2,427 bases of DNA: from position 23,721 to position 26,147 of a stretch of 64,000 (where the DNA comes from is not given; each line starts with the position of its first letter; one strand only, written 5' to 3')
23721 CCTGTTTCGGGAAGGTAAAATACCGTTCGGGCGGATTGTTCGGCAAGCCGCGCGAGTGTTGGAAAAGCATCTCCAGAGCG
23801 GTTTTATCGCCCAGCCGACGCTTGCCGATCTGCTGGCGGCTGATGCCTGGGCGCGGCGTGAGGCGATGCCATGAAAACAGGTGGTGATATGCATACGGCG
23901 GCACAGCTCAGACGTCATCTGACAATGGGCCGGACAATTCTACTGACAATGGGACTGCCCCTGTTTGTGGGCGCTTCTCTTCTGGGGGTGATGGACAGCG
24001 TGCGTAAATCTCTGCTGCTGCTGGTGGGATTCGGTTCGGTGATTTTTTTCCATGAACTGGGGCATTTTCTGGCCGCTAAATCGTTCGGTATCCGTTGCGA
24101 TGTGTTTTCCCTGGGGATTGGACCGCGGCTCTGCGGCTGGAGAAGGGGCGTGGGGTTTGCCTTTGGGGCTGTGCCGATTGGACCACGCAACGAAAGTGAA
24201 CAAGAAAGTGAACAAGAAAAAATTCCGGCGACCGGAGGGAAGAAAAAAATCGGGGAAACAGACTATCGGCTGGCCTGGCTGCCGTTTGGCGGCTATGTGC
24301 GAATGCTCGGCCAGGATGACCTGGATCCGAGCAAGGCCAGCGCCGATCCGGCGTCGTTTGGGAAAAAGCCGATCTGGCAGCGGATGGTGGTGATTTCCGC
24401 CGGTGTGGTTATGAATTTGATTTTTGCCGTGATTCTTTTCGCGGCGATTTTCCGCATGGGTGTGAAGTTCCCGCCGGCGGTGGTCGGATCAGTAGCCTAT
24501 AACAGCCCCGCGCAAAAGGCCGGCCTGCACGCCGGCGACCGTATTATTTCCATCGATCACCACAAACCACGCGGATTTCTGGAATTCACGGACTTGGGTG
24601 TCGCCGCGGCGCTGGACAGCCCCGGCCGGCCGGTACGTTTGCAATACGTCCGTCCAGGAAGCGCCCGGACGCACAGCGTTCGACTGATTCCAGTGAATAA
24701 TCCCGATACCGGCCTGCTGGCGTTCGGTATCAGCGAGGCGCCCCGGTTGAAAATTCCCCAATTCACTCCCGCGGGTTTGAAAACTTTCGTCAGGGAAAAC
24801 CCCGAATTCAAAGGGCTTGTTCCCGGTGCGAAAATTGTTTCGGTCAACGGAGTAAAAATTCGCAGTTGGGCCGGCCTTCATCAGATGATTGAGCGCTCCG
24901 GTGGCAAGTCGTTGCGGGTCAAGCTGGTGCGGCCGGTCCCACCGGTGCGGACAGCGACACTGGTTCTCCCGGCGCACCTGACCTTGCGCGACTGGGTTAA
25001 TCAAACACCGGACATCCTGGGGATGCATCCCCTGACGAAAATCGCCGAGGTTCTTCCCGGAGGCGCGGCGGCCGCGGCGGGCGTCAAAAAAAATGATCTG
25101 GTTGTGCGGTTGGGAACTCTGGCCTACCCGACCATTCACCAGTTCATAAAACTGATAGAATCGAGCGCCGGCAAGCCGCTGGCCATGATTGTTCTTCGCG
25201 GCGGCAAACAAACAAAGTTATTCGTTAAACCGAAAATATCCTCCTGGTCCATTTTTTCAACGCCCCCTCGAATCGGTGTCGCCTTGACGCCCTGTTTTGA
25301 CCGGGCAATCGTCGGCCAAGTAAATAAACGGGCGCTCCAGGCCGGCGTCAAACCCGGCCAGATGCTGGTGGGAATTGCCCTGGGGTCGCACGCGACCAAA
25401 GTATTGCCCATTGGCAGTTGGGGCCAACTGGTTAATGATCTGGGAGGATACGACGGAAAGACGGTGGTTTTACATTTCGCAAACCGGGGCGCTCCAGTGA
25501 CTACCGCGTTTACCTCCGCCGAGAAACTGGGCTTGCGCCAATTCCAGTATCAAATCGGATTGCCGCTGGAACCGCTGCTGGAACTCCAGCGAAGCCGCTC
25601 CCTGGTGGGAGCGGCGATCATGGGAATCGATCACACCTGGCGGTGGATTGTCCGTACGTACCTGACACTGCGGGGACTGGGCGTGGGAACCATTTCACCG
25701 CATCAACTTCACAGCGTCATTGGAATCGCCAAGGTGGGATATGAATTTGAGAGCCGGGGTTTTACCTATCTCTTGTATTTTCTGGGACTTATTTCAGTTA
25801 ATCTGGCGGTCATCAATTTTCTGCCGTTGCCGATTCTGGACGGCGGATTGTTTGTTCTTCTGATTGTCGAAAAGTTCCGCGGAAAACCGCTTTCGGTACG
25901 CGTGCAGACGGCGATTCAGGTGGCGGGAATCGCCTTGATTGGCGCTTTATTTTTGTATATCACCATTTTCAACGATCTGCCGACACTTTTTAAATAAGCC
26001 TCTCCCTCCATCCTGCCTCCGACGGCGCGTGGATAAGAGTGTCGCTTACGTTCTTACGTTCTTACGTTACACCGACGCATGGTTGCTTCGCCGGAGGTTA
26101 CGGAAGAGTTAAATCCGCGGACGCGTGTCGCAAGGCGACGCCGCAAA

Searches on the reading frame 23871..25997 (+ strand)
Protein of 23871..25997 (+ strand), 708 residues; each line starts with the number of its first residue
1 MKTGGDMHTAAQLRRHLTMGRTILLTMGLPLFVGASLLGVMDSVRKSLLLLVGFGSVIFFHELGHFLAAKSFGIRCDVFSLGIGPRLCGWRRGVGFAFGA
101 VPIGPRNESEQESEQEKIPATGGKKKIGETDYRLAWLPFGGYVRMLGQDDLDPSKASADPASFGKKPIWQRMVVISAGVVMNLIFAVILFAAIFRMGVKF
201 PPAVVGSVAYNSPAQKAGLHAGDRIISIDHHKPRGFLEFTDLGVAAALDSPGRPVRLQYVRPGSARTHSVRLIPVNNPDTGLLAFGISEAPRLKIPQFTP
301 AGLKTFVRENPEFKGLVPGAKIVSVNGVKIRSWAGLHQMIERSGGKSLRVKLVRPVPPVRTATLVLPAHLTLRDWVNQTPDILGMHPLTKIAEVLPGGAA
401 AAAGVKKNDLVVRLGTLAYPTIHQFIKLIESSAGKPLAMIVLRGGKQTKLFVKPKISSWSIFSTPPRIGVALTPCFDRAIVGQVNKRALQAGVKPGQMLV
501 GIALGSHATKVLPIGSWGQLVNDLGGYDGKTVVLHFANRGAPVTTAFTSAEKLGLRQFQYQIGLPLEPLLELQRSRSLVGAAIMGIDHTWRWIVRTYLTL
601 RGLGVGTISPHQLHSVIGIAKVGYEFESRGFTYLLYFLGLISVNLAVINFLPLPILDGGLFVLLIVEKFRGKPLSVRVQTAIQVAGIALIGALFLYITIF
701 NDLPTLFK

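Call 68: search_protein_families(library=pfam, proteins=[window:23871-25997:+], max_evalue=0.001)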
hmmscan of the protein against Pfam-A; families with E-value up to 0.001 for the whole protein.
window:23871-25997:+ (708 aa): 4 families
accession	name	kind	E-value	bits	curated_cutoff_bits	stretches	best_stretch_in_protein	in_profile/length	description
PF02163.28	Peptidase_M50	-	7.3e-52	176.3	27.2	2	125-690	42-218/221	Peptidase family M50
PF17820.7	PDZ_6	-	2.6e-20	72.4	27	3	204-260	1-53/54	PDZ domain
PF13180.12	PDZ_2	-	4.4e-17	62.6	27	1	203-272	14-80/80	PDZ domain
PF00595.29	PDZ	-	1.8e-15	57.5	23.2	1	201-258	25-79/81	PDZ domain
